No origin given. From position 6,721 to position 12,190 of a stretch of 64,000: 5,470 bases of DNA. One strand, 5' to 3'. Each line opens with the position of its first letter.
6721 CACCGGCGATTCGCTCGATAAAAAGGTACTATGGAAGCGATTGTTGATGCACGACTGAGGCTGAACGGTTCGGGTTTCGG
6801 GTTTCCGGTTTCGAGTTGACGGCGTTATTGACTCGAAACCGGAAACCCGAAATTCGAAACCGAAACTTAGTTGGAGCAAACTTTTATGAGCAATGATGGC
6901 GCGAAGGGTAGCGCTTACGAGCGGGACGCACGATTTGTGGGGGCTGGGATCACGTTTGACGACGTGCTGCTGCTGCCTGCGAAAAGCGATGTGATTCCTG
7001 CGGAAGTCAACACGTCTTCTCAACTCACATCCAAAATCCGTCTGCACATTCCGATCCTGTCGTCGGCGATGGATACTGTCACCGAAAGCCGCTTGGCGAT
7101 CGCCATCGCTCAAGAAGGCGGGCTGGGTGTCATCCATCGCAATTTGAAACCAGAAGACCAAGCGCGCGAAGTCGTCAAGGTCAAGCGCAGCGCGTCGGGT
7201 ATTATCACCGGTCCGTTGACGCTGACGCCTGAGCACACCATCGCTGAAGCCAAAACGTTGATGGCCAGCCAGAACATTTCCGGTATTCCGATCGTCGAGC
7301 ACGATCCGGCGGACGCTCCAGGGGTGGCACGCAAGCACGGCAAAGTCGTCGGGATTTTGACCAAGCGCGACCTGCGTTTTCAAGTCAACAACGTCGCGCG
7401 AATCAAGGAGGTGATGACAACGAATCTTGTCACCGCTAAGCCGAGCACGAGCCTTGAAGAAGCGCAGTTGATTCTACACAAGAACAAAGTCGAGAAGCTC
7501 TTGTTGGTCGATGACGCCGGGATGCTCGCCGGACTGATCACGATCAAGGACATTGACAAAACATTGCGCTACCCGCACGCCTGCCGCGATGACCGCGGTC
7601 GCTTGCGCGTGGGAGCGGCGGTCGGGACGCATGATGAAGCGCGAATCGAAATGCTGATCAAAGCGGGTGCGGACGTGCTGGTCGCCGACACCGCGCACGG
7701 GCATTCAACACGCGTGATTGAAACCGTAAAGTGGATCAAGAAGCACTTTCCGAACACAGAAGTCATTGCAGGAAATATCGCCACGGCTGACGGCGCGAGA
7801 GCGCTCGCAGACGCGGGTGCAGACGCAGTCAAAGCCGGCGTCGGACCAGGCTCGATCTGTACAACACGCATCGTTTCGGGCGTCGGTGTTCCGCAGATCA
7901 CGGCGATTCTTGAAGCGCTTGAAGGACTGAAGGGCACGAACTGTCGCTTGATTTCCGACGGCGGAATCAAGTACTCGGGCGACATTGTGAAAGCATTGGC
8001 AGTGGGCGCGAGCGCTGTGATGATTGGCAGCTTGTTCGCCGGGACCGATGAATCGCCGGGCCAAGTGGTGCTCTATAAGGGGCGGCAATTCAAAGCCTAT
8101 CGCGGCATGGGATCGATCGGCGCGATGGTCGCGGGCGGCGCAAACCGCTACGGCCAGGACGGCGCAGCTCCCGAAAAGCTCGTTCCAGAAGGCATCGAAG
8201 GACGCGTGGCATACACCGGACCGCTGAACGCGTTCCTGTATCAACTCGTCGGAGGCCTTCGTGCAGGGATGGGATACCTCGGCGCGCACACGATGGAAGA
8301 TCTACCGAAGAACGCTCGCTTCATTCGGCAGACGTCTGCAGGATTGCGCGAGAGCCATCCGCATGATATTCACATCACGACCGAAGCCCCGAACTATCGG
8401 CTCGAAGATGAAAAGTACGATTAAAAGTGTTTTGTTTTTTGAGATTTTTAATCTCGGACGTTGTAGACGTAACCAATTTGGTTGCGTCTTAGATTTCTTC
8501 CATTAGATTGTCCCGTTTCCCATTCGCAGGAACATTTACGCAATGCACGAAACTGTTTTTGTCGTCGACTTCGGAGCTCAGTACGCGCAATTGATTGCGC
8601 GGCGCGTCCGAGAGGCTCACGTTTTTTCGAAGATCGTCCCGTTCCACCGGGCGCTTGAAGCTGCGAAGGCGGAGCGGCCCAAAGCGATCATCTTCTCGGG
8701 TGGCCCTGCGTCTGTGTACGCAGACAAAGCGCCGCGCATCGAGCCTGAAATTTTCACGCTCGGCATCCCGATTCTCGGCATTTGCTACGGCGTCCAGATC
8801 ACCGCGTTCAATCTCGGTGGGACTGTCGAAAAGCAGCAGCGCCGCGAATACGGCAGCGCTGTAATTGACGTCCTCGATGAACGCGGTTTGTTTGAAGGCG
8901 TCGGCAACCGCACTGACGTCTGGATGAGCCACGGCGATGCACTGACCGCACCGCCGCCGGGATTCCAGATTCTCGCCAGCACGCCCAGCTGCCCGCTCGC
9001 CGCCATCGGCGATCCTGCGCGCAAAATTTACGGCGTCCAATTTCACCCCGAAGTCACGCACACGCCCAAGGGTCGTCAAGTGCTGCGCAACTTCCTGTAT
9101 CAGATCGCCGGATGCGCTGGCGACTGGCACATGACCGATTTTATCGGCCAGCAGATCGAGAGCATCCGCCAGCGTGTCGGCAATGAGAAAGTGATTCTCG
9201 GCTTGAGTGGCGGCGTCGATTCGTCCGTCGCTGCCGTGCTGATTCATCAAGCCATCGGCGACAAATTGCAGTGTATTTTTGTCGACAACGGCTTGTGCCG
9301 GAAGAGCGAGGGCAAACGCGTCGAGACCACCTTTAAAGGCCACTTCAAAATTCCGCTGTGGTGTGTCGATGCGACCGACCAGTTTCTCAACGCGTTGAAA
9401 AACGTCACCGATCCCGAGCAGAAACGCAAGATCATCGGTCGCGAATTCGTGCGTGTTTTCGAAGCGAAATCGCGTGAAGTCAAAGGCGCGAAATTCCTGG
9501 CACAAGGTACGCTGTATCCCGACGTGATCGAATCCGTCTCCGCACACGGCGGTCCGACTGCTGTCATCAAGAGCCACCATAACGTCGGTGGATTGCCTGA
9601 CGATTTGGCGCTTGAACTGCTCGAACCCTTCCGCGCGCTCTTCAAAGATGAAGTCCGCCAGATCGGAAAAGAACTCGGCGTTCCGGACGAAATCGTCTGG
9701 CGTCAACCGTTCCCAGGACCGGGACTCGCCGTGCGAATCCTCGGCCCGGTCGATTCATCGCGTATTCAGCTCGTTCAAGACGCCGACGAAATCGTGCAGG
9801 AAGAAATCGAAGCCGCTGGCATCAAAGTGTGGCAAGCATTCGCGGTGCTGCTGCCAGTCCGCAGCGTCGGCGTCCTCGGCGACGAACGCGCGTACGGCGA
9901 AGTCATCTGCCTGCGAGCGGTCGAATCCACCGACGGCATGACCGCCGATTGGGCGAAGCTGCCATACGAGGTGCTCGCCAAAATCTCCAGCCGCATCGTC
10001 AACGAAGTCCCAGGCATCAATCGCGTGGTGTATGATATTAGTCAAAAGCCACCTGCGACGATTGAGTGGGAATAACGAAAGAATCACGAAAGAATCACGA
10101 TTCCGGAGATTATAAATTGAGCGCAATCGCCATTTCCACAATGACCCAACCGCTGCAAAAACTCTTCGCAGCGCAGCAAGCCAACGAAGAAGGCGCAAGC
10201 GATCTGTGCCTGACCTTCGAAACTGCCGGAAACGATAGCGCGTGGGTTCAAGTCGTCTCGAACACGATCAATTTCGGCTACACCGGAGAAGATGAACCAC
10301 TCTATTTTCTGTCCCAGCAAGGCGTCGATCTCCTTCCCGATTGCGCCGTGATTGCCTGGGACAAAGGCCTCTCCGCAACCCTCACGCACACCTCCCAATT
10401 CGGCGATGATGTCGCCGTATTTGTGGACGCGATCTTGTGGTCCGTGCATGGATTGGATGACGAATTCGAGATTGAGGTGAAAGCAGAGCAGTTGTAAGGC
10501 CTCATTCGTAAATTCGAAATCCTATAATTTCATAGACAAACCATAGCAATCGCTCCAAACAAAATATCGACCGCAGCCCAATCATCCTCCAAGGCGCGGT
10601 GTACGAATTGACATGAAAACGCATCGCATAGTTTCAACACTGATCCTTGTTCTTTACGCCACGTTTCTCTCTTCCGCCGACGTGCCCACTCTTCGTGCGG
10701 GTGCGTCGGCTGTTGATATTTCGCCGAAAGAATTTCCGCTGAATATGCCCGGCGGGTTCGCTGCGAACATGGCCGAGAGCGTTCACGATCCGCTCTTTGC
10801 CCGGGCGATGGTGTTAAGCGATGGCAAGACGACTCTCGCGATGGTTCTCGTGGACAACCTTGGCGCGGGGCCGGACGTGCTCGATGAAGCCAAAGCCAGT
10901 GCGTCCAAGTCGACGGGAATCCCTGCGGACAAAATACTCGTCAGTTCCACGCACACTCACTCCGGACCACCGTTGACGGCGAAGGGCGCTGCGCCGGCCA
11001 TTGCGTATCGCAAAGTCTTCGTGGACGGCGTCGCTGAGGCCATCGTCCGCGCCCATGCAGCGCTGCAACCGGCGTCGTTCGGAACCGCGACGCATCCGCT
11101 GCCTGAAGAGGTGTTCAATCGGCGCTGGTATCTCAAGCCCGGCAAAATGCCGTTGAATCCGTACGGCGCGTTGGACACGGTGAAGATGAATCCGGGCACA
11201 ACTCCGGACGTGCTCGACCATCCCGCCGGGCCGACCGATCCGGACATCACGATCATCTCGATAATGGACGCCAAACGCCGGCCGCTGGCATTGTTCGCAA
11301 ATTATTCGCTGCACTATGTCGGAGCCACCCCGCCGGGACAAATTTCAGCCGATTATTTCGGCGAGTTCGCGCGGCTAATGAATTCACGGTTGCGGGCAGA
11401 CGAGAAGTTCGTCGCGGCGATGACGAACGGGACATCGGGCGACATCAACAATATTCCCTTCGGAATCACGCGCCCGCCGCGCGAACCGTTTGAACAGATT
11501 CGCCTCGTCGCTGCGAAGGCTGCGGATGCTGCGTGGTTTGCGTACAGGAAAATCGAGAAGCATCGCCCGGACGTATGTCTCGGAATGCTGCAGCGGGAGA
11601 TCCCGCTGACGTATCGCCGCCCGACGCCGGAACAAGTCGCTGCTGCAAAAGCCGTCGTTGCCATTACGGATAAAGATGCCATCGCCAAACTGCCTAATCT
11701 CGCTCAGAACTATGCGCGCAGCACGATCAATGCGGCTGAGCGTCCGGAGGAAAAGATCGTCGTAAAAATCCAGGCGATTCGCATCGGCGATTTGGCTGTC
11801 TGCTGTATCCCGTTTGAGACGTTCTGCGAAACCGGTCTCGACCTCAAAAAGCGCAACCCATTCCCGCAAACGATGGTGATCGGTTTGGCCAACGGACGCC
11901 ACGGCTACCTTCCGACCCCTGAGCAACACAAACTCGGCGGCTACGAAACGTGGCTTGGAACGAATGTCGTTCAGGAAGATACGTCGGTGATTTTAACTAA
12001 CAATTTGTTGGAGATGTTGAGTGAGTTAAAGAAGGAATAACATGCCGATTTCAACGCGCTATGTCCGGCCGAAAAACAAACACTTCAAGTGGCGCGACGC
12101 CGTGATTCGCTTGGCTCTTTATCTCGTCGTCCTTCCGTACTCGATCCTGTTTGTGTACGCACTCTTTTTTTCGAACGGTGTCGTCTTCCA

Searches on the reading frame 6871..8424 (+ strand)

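Call 90: search_protein_families(library=pfam, proteins=[window:6871-8424:+], max_evalue=0.00001)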
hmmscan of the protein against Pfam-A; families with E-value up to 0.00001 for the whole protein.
window:6871-8424:+ (517 aa): 4 families
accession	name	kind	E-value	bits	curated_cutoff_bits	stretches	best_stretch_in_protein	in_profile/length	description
PF00478.31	IMPDH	-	1.6e-154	514.5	25.6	1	26-498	1-345/345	IMP dehydrogenase / GMP reductase domain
PF00571.33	CBS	-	1.2e-21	77.2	24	2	178-231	1-54/57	CBS domain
PF03060.21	NMO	-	4.7e-11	43.1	28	0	250-400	97-236/331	Nitronate monooxygenase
PF01070.24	FMN_dh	-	4.6e-09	36.2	24.9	1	280-389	204-305/350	FMN-dependent dehydrogenase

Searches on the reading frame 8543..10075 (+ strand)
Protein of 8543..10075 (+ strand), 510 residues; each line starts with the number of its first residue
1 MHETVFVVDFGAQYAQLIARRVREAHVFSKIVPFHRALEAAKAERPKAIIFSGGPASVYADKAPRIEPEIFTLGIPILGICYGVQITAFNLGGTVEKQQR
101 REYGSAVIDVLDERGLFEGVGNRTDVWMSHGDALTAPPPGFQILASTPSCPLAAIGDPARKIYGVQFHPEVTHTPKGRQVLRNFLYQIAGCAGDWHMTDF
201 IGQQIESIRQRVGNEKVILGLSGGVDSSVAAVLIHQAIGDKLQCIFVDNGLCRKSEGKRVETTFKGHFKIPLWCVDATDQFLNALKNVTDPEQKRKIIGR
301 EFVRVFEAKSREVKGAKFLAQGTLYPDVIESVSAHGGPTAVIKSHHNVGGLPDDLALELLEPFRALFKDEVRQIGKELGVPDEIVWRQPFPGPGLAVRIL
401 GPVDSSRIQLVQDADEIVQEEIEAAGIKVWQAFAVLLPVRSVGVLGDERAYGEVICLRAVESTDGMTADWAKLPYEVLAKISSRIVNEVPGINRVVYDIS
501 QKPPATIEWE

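Call 90: search_protein_families(library=pfam, proteins=[window:8543-10075:+], max_evalue=0.00001)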
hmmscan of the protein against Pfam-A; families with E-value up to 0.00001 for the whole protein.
window:8543-10075:+ (510 aa): 4 families
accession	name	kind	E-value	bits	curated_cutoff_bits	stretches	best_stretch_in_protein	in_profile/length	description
PF00117.34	GATase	-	1.2e-44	152.7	22.8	1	7-187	2-189/190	Glutamine amidotransferase class-I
PF00958.27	GMP_synt_C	-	3.5e-43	146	27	1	420-509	1-92/92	GMP synthase C terminal domain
PF02540.23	NAD_synthase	-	9.5e-12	45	21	1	205-246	9-51/242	NAD synthase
PF07722.19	Peptidase_C26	-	1.8e-08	34.8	20.5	1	70-170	101-219/219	Peptidase C26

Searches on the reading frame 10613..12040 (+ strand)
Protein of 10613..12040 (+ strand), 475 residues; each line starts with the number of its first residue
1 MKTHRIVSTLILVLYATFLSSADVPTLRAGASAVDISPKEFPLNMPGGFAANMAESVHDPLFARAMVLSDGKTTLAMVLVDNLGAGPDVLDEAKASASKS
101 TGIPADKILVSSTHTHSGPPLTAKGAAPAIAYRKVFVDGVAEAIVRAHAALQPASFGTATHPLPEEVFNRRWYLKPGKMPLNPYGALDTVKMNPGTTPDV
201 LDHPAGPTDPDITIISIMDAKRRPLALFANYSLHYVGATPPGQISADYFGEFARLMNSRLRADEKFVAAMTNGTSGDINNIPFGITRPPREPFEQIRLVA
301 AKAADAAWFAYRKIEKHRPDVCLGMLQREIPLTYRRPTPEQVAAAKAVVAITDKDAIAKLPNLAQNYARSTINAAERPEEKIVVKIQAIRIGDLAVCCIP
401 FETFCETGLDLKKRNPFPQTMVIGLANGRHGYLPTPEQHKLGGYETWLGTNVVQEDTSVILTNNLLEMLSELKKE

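Call 90: search_protein_families(library=pfam, proteins=[window:10613-12040:+], max_evalue=0.00001)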
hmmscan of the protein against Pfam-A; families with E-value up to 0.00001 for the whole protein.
window:10613-12040:+ (475 aa): 1 family
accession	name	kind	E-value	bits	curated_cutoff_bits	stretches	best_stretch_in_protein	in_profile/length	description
PF04734.18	Ceramidase_alk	-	5.1e-16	58.8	32.1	1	30-278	4-254/509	Neutral/alkaline non-lysosomal ceramidase, N-terminal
